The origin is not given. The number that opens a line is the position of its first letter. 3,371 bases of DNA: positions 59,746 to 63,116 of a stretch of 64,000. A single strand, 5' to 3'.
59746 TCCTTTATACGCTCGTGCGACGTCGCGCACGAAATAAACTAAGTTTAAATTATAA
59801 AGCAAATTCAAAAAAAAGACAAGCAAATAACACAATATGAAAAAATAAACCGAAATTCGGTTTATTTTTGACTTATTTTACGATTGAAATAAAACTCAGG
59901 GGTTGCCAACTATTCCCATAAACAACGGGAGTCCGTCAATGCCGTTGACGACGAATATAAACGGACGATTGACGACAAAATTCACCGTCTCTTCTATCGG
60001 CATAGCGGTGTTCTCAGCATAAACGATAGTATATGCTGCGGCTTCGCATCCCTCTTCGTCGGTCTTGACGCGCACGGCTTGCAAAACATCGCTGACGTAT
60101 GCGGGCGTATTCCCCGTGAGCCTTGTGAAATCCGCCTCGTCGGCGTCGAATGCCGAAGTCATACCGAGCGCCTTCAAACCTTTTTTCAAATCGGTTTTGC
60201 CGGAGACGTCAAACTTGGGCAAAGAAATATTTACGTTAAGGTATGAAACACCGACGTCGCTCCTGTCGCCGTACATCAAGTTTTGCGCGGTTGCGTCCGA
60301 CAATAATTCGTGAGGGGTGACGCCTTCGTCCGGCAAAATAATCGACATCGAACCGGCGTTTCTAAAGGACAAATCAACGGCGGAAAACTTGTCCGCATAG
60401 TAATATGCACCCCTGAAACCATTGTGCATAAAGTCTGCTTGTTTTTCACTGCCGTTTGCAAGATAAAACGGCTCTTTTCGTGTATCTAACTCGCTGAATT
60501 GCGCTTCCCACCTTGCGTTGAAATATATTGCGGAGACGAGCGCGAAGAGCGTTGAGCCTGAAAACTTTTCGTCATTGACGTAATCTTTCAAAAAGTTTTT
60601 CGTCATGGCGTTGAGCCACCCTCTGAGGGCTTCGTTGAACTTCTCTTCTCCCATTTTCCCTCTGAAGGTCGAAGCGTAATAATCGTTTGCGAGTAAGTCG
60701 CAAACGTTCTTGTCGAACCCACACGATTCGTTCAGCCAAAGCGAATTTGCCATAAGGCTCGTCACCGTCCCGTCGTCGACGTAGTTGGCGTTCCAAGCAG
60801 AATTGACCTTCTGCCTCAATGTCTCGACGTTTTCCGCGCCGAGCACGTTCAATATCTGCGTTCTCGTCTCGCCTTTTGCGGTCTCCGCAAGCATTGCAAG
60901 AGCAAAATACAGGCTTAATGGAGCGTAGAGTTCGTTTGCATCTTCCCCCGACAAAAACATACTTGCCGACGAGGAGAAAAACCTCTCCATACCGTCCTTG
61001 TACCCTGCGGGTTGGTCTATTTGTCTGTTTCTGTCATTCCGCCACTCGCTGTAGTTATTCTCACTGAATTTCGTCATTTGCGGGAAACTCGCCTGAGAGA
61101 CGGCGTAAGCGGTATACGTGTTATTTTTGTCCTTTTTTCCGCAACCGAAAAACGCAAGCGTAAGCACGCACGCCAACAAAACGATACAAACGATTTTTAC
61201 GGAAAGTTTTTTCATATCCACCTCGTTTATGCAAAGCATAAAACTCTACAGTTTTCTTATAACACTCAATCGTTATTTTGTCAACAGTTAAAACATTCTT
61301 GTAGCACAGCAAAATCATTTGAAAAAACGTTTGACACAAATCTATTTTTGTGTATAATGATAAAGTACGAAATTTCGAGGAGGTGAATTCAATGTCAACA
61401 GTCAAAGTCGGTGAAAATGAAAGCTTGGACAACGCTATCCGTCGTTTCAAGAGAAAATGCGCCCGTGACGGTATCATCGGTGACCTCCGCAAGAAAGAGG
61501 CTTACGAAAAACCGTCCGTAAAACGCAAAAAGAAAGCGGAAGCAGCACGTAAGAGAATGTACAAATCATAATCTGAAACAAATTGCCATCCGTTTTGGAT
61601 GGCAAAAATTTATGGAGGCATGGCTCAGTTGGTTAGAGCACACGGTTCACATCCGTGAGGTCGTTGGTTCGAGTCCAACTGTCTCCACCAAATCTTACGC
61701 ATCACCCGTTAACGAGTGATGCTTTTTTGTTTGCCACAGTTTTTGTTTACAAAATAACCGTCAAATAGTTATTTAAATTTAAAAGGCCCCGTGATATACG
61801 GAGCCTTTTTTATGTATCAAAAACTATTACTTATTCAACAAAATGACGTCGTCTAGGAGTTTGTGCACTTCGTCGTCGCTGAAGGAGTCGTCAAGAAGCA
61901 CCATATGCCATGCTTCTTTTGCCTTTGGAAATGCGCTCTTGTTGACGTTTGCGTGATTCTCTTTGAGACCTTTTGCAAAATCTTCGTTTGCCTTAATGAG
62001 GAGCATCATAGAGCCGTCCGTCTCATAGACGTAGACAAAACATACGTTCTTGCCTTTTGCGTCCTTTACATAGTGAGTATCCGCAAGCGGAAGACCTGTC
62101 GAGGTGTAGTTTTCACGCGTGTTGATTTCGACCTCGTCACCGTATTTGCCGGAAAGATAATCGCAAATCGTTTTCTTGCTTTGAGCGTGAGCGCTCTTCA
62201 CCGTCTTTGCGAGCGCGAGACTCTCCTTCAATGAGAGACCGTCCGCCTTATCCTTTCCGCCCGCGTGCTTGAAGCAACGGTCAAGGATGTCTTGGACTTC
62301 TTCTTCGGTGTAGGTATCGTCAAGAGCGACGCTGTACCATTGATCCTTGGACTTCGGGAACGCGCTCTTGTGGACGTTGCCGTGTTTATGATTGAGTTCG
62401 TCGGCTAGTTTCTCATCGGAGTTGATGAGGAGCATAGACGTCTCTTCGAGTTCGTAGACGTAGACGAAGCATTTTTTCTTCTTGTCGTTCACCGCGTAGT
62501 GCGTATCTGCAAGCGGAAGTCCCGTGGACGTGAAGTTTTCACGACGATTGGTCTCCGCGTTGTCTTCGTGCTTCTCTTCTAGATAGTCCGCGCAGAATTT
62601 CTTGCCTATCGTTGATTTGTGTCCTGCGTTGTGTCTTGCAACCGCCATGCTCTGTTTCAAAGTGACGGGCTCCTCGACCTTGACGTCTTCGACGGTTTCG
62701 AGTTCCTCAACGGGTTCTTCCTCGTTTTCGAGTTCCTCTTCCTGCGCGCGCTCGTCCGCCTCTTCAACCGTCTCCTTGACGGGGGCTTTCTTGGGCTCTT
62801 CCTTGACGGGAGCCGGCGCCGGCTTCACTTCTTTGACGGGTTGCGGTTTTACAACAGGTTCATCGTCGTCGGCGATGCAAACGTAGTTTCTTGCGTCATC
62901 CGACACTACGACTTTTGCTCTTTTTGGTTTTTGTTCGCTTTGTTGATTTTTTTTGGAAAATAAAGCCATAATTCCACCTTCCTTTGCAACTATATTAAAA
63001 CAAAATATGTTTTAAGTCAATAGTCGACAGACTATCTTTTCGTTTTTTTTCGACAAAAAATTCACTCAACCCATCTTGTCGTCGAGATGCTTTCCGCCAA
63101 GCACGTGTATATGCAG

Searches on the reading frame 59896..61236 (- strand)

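Call 92: search_protein_families(library=pfam, proteins=[window:59896-61236:-], max_evalue=0.00001)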
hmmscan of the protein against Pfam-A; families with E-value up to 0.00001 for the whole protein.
window:59896-61236:- (446 aa): 1 family
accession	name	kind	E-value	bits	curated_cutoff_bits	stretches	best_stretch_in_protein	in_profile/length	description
PF00079.25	Serpin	-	2.2e-69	234.9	27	1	98-446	19-370/370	Serpin (serine protease inhibitor)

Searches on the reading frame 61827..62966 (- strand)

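Call 92: search_protein_families(library=pfam, proteins=[window:61827-62966:-], max_evalue=0.00001)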
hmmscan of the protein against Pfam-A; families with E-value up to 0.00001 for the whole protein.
window:61827-62966:- (379 aa): 1 family
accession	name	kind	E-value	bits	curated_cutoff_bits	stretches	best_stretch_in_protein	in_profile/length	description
PF04237.18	YjbR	-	6.2e-11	43.3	30.1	0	163-231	21-85/88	YjbR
